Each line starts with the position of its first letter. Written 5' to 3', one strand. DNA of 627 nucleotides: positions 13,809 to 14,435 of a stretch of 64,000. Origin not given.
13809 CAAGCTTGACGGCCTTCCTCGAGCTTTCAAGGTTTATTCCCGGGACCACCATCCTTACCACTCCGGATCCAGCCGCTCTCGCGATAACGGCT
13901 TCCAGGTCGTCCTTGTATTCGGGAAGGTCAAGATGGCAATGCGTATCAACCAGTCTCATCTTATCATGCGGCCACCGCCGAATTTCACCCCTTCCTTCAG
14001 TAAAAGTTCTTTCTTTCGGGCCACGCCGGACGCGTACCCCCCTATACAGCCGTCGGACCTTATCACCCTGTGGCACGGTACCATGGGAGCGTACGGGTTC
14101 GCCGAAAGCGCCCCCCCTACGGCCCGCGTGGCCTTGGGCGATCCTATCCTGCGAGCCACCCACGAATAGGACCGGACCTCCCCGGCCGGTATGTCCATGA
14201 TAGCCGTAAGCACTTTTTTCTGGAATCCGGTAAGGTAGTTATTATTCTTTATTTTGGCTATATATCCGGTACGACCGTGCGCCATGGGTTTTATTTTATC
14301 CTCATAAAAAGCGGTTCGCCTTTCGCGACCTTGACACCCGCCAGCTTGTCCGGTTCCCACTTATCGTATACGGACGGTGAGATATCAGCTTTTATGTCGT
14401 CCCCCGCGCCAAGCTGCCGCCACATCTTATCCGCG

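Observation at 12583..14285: TatD hydrolase fused to a radical SAM domain and translationally coupled to a one-domain O6-alkylguanine alkyltransferase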

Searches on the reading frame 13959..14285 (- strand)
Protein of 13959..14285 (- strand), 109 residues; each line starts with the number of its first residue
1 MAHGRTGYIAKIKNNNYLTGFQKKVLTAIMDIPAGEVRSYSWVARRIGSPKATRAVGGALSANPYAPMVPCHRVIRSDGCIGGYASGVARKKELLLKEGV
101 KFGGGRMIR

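Call 5: search_protein_families(library=ncbifam, proteins=[window:13959-14285:-], max_evalue=0.01)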
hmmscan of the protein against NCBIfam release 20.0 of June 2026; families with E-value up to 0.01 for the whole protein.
window:13959-14285:- (109 aa): 5 families
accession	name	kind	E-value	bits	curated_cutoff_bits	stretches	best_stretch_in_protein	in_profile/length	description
TIGR00589.1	ogt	superfamily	2.5e-29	101.1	46.4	1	19-98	1-80/80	methylated-DNA--[protein]-cysteine S-methyltransferase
NF011964.0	PRK15435.1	equivalog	4.7e-25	88.3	345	1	19-98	269-348/354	bifunctional DNA-binding transcriptional regulator/O6-methylguanine-DNA methyltransferase Ada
NF007626.0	PRK10286.1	equivalog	6.3e-22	78.5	192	1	9-99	77-167/171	methylated-DNA--[protein]-cysteine S-methyltransferase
NF003022.0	PRK03887.1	equivalog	9.2e-15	54.9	164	1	16-101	88-171/175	methylated-DNA--protein-cysteine methyltransferase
NF041132.1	DNA_protcyst_Mta_Thcoc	equivalog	2.9e-14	53.3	250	1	16-99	88-169/169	methylated-DNA--protein-cysteine methyltransferase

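Call 6: search_protein_families(library=pfam, proteins=[window:13959-14285:-], max_evalue=0.01)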
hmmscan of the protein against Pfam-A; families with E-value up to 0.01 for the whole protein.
window:13959-14285:- (109 aa): 1 family
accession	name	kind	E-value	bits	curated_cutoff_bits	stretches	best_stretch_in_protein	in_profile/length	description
PF01035.26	DNA_binding_1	-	3.4e-32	110.6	27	1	21-100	2-81/81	6-O-methylguanine DNA methyltransferase, DNA binding domain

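Call 55: search_solved_structures(query=window:13959-14285:-, max_evalue=0.00001, show_alignments=1)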
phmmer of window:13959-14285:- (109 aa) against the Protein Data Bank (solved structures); distinct sequences matched with E-value up to 0.00001: 47.
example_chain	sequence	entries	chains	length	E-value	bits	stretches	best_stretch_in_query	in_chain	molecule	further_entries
1sfe_A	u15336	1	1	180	1.5e-20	76.6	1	19-99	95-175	ADA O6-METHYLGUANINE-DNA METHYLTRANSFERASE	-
4bhb_A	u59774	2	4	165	5.6e-19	71.5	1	19-97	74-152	METHYLATED-DNA--PROTEIN-CYSTEINE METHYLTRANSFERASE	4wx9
4bhc_A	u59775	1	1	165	5.6e-19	71.5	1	19-97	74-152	METHYLATED-DNA--PROTEIN-CYSTEINE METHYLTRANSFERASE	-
4wxd_A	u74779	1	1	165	5.6e-19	71.5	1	19-97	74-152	Methylated-DNA--protein-cysteine methyltransferase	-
4wxc_A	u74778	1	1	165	2.1e-18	69.7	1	19-97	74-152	Methylated-DNA--protein-cysteine methyltransferase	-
1eh6_A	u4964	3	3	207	7.2e-18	67.9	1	20-103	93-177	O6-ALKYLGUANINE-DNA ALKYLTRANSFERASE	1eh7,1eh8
1yfh_A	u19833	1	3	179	7.6e-18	67.9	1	20-103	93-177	Methylated-DNA--protein-cysteine methyltransferase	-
1qnt_A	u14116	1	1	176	2.8e-17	66.1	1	20-100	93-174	METHYLATED-DNA--PROTEIN-CYSTEINE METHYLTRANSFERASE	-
1t39_A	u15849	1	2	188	3.3e-17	65.8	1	20-100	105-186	Methylated-DNA--protein-cysteine methyltransferase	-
8tk7_E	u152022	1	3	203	6.5e-16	61.7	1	20-103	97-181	Methylated-DNA--protein-cysteine methyltransferase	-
1t38_A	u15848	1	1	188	8.7e-16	61.2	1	20-100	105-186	Methylated-DNA--protein-cysteine methyltransferase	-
6y8p_A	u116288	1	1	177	9e-16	61.2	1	20-103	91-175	O6-alkylguanine-DNA alkyltransferase mutant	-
3kzy_A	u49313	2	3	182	9.6e-16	61.1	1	20-103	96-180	Methylated-DNA--protein-cysteine methyltransferase | SNAP-tag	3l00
7wz8_C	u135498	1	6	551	1.1e-15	61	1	21-103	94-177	SNAP-tag,C-type lectin domain family 4 member K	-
9qey_H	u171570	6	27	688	1.4e-15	60.6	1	21-103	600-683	Coronin-1B,Methylated-DNA--protein-cysteine methyltransferase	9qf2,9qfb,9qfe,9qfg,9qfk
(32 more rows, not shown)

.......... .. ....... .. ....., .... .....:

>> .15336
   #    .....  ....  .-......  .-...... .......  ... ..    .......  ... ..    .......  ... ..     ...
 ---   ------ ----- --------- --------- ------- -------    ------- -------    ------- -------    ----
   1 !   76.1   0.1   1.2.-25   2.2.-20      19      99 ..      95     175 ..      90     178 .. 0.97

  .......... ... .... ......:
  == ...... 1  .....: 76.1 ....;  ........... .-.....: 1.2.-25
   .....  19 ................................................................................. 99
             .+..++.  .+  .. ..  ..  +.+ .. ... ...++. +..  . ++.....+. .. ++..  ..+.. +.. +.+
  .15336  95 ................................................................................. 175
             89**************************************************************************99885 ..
